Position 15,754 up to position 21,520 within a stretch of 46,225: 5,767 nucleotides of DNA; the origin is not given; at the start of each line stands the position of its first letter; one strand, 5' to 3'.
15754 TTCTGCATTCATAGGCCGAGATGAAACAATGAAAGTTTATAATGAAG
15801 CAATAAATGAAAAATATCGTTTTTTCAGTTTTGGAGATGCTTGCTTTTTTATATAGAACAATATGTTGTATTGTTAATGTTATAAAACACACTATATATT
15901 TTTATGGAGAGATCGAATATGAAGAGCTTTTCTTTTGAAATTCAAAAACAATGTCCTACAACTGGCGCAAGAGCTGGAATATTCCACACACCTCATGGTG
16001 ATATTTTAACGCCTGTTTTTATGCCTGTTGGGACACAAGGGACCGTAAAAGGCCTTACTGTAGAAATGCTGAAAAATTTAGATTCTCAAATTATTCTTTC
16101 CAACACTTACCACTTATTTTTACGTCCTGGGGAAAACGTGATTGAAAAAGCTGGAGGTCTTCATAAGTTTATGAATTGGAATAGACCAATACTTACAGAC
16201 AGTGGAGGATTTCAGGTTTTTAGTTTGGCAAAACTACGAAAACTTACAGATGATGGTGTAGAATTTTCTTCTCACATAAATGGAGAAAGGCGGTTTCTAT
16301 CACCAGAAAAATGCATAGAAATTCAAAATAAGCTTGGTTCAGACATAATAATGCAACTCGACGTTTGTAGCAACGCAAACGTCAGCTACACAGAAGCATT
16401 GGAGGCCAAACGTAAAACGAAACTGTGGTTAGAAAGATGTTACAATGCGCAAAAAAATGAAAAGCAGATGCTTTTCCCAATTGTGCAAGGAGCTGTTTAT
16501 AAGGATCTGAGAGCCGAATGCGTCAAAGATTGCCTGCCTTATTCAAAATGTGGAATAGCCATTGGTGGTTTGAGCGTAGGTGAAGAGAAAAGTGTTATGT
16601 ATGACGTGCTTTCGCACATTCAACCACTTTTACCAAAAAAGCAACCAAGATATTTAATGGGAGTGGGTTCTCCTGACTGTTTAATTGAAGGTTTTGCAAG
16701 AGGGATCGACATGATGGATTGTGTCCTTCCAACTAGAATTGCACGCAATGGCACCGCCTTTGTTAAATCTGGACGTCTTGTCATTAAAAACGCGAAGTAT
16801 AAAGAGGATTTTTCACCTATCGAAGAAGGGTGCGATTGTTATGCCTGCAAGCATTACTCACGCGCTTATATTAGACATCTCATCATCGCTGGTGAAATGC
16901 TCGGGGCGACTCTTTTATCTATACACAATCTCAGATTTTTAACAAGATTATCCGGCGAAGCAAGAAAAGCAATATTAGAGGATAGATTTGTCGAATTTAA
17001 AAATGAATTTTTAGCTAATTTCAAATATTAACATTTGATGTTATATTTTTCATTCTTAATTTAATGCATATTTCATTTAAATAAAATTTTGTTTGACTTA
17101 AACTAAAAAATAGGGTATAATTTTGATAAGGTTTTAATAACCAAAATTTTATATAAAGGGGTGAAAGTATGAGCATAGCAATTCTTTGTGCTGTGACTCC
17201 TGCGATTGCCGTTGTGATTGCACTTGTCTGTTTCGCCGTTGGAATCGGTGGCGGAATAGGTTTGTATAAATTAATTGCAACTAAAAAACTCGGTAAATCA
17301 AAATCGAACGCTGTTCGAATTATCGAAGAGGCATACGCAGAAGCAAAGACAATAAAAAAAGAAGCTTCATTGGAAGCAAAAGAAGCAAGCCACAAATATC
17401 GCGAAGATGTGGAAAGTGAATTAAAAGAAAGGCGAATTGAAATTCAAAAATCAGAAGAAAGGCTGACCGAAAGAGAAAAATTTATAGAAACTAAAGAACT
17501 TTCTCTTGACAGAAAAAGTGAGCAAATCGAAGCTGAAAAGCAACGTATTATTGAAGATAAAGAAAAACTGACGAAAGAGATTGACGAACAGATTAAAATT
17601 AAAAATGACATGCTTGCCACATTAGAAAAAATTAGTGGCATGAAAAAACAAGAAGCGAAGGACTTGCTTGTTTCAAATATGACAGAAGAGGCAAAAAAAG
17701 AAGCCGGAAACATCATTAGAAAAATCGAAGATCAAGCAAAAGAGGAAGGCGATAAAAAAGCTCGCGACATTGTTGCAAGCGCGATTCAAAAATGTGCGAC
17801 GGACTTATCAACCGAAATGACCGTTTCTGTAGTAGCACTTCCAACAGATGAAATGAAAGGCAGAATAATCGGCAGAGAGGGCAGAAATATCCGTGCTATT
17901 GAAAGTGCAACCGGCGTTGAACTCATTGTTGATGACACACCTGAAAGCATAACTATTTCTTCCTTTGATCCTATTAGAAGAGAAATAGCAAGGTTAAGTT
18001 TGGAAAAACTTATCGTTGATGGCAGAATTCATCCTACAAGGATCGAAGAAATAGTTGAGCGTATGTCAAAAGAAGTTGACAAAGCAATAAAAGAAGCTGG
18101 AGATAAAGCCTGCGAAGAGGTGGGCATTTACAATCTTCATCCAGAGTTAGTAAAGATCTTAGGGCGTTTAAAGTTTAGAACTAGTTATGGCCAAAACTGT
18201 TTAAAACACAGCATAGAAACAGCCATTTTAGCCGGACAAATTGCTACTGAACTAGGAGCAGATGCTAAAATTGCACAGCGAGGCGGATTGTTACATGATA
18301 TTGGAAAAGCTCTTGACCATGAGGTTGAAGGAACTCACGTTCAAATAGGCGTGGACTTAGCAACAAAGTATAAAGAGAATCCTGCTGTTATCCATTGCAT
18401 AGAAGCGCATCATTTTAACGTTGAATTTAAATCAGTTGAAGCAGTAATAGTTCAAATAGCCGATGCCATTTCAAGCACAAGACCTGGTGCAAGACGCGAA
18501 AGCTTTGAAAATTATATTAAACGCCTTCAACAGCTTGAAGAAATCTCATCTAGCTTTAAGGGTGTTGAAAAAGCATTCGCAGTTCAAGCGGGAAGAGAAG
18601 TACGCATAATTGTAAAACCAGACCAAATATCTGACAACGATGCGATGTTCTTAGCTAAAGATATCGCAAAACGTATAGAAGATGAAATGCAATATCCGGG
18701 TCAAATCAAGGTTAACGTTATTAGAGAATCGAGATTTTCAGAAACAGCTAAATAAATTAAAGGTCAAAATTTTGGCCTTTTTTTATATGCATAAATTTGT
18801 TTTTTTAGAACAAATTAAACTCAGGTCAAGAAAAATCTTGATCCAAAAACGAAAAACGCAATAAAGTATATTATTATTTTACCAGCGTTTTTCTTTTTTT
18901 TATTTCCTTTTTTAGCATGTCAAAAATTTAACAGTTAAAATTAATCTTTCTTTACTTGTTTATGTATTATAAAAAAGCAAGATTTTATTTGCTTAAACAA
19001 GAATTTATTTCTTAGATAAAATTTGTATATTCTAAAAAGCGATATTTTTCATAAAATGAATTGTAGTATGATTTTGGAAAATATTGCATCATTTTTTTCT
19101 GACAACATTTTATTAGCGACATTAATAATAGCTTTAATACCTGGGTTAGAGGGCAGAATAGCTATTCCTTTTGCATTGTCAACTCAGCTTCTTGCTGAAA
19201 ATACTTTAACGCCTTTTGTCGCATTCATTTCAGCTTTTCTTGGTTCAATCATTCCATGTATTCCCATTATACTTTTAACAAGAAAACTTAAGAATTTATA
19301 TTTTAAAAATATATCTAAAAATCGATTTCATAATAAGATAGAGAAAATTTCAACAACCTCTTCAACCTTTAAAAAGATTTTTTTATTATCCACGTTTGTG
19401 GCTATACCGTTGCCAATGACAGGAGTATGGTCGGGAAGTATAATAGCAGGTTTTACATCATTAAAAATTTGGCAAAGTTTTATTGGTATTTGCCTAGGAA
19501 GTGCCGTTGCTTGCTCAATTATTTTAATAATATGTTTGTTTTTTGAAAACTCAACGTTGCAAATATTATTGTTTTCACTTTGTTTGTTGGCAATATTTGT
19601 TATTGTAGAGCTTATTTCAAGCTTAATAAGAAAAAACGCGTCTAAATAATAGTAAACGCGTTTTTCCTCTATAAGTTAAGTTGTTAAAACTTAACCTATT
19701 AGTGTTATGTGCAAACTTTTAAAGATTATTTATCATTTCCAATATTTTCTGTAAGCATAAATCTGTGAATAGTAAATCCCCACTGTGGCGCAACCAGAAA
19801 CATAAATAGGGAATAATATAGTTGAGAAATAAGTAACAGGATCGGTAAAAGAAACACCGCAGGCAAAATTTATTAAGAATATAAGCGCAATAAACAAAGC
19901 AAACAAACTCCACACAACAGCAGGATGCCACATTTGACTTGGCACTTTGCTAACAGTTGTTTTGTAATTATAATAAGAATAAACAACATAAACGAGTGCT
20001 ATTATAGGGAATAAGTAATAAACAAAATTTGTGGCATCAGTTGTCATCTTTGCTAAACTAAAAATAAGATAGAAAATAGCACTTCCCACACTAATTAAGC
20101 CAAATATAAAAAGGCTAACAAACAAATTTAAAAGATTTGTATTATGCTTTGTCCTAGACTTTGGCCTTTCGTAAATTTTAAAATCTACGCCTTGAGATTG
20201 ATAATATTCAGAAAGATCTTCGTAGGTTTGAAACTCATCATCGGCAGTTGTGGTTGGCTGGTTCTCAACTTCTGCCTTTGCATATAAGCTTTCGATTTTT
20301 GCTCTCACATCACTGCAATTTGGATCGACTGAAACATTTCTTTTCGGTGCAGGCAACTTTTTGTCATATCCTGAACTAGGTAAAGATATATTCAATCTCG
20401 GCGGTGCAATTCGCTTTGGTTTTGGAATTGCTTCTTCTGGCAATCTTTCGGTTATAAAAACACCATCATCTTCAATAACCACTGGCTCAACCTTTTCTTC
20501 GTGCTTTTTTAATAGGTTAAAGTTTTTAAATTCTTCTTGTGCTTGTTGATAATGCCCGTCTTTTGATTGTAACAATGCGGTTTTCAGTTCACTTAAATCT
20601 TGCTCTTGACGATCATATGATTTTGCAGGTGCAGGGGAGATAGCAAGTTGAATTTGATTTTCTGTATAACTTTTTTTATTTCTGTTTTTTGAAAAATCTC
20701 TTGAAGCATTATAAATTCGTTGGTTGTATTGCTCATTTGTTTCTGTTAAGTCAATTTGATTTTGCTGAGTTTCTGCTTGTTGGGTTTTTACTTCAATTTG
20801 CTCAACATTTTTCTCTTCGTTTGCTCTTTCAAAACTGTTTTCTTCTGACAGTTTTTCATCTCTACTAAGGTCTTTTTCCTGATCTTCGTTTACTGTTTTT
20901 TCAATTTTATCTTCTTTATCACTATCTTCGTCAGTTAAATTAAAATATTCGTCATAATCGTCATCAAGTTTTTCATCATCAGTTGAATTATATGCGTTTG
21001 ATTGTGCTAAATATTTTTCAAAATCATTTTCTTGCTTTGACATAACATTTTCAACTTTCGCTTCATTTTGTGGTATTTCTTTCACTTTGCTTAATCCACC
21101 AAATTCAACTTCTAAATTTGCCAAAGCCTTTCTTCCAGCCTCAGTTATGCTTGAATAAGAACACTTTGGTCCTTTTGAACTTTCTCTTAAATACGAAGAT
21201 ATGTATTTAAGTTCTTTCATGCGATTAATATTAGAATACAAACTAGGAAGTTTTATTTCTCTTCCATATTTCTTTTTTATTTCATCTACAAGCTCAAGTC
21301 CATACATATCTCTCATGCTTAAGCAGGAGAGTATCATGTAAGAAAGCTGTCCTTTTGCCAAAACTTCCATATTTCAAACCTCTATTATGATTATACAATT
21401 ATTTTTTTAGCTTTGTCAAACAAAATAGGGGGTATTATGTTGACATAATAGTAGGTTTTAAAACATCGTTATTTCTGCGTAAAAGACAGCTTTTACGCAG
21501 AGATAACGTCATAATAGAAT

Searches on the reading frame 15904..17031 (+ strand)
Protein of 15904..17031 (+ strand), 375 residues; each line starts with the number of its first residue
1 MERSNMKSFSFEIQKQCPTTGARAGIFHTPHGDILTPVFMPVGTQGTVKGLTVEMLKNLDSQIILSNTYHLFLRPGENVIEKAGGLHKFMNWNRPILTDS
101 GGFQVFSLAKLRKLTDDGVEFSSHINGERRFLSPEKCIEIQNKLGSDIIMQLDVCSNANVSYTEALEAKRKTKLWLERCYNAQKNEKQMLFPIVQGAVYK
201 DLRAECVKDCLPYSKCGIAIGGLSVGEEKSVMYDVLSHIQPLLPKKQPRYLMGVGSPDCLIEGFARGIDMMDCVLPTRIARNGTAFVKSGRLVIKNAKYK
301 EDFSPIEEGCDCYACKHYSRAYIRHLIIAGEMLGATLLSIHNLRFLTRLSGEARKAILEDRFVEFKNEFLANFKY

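Call 67: search_protein_families(library=pfam, proteins=[window:15904-17031:+], max_evalue=0.00001)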
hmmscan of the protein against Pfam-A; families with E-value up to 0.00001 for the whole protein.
window:15904-17031:+ (375 aa): 1 family
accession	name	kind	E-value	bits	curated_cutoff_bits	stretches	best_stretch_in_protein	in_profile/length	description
PF01702.25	TGT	-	5e-156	519.7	26.3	1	21-373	2-355/357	Queuine tRNA-ribosyltransferase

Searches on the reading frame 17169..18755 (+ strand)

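Call 67: search_protein_families(library=pfam, proteins=[window:17169-18755:+], max_evalue=0.00001)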
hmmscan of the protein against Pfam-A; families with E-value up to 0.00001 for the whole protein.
window:17169-18755:+ (528 aa): 3 families
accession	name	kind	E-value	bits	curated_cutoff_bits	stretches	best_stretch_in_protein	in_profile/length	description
PF12072.13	RNase_Y_N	-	8e-50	169.5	32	1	14-212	2-200/201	RNase Y N-terminal region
PF01966.28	HD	-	4.6e-18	66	22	1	346-435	3-114/116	HD domain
PF00013.35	KH_1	-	5.2e-08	33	21.5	1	224-276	6-62/66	KH domain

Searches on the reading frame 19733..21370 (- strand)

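Call 67: search_protein_families(library=pfam, proteins=[window:19733-21370:-], max_evalue=0.00001)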
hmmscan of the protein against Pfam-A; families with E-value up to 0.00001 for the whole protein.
window:19733-21370:- (545 aa): 1 family
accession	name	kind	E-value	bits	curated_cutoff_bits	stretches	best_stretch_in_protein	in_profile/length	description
PF03551.20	PadR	-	1.1e-10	41.7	27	1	13-84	1-74/75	Transcriptional regulator PadR-like family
